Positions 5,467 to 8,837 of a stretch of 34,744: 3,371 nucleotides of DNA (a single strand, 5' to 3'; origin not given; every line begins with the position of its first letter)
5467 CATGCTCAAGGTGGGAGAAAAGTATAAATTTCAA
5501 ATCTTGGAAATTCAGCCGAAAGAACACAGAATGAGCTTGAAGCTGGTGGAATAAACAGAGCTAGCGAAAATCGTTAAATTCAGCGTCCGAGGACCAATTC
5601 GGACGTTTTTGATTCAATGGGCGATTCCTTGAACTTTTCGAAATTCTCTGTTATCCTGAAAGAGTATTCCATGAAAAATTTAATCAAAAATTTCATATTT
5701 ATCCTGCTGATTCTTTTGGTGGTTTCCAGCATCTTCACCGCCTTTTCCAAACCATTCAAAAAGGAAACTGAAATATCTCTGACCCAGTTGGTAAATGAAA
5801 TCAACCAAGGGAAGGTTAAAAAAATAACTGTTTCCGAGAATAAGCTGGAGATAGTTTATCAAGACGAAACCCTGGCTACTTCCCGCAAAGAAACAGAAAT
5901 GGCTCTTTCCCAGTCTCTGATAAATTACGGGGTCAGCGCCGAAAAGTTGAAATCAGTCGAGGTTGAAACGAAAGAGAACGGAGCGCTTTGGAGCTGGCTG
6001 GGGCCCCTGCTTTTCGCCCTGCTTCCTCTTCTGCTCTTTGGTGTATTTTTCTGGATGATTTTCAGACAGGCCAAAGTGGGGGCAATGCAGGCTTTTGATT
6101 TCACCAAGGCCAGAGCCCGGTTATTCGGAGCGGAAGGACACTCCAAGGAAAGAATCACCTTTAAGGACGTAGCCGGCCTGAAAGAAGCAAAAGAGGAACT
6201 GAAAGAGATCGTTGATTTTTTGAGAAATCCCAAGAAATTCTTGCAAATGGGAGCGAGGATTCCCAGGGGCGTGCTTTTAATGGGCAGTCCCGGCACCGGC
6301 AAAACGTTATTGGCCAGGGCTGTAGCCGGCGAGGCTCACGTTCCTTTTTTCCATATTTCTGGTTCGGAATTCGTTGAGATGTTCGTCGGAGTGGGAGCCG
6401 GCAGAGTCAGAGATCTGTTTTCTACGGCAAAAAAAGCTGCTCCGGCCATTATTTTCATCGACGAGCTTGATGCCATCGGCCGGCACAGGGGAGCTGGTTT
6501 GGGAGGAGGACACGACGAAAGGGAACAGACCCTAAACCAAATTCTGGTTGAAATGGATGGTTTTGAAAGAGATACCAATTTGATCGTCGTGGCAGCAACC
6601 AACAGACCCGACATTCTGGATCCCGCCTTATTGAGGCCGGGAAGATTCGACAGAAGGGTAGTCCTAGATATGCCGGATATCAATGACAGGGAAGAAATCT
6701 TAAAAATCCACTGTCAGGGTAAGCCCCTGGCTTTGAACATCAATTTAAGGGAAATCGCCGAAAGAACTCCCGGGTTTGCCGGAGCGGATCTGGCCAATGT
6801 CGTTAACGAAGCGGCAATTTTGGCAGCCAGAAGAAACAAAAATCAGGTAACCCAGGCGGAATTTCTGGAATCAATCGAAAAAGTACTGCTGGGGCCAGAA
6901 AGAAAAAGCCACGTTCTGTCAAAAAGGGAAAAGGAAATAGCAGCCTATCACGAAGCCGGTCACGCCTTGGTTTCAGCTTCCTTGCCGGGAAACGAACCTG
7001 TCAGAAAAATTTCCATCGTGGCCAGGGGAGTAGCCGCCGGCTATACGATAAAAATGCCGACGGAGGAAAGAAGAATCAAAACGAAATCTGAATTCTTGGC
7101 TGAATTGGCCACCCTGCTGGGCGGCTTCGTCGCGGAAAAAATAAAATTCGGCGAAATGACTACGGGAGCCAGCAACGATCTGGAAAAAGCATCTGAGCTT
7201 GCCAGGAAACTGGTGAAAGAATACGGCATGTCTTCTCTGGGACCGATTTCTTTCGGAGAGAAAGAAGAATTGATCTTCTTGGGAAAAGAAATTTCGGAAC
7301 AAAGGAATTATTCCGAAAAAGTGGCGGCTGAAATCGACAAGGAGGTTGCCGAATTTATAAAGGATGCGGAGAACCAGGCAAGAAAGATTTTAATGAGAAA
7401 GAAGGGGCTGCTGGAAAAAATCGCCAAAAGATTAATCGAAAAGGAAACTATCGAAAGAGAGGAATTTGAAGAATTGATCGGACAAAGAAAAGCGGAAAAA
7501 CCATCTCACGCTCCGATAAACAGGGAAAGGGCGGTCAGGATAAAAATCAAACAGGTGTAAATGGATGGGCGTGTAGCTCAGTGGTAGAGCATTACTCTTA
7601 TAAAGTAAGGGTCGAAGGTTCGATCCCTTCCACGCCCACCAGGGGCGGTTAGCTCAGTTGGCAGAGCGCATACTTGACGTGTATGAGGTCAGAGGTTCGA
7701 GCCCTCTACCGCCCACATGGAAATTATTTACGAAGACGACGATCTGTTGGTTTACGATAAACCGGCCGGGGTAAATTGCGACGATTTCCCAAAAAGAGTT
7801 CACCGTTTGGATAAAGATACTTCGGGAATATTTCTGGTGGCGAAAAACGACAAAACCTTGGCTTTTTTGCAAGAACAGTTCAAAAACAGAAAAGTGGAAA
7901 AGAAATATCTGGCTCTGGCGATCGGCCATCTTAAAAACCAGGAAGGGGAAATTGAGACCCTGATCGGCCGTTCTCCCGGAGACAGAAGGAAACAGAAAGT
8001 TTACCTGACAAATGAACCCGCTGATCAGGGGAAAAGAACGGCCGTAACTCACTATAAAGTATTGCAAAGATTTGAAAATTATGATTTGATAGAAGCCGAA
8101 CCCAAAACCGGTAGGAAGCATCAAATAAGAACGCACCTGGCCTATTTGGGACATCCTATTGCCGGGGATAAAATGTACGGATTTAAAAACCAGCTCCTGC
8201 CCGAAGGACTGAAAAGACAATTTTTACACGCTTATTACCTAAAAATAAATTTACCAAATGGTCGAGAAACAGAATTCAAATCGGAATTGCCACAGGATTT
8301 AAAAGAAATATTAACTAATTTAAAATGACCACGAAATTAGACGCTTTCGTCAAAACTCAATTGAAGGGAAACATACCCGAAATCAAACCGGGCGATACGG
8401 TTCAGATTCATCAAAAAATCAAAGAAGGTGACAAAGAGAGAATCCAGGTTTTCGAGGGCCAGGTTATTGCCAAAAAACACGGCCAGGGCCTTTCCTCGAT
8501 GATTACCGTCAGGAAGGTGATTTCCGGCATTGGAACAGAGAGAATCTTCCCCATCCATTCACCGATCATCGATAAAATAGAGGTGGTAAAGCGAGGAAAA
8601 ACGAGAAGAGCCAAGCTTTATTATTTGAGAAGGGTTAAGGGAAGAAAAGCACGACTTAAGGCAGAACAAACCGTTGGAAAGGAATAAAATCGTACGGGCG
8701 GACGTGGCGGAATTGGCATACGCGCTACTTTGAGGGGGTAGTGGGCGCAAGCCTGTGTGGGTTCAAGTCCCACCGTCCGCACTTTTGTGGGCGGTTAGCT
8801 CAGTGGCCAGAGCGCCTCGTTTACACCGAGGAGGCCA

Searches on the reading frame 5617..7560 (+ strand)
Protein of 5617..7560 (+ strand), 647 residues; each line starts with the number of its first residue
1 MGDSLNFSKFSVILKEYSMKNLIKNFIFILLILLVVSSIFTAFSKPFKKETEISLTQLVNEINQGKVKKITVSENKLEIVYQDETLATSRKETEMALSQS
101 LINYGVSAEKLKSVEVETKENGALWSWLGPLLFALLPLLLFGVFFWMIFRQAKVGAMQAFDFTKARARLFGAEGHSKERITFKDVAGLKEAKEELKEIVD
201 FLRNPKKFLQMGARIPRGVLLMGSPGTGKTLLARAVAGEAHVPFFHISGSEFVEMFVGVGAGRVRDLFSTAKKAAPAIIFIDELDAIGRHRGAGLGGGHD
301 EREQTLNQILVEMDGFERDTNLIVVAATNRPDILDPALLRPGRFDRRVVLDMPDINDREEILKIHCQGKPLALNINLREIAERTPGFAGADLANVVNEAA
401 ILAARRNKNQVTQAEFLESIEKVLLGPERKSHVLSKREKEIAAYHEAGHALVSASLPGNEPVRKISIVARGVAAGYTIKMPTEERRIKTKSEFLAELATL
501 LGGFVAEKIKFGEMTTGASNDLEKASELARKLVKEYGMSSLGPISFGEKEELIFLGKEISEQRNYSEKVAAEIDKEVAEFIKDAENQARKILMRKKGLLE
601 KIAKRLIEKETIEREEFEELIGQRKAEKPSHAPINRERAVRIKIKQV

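Call 12: search_protein_families(library=pfam, proteins=[window:5617-7560:+], max_evalue=0.001)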
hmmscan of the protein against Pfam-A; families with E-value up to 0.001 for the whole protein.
window:5617-7560:+ (647 aa): 8 families
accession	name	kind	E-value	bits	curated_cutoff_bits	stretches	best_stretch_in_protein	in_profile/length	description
PF01434.24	Peptidase_M41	-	7.8e-64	215.5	29.9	1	433-620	2-191/191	Peptidase family M41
PF00004.35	AAA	-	1.9e-44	151.7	21.2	1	219-350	1-129/131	ATPase family associated with various cellular activities (AAA)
PF17862.7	AAA_lid_3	-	1.4e-15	57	27.2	1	374-417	1-44/45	AAA+ lid domain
PF06480.20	FtsH_ext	-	2.8e-08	34.4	25.5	1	27-107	2-89/103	FtsH Extracellular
PF20720.3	nSTAND3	-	8.3e-06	26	27.2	1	219-366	20-153/155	Novel STAND NTPase 3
PF06068.19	TIP49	-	8e-05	22.4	23.8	1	184-253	25-89/347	TIP49 P-loop domain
PF13191.12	AAA_16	-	0.00016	22.6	32.6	0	215-240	23-48/167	AAA ATPase domain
PF23902.1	AAA_lid_PRS2_C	-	0.00065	20.2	34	0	356-424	2-71/73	PRS2 AAA+ lid C-terminal domain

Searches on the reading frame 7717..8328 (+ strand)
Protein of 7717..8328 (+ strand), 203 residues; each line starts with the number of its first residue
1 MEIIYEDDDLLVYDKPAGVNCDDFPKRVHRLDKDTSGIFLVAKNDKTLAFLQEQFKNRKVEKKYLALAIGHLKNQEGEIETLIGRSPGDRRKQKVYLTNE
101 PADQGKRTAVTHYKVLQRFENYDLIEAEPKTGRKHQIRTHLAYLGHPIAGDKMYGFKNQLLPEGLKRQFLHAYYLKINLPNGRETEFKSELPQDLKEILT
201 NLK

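Call 12: search_protein_families(library=pfam, proteins=[window:7717-8328:+], max_evalue=0.001)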
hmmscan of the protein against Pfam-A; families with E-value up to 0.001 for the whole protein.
window:7717-8328:+ (203 aa): 1 family
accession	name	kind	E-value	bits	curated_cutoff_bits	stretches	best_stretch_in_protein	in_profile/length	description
PF00849.27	PseudoU_synth_2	-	8.1e-31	107.7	26.8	1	25-142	39-151/152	RNA pseudouridylate synthase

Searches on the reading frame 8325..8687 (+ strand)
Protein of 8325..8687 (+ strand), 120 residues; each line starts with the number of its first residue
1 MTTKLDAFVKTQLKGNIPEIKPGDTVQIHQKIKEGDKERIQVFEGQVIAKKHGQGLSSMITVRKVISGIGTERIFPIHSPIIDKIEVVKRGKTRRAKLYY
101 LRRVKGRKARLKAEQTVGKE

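Call 12: search_protein_families(library=pfam, proteins=[window:8325-8687:+], max_evalue=0.001)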
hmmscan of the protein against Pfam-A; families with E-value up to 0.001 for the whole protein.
window:8325-8687:+ (120 aa): 1 family
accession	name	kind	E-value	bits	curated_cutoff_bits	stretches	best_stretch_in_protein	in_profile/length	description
PF01245.26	Ribosomal_L19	-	5.8e-43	145.8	22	1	6-113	4-110/111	Ribosomal protein L19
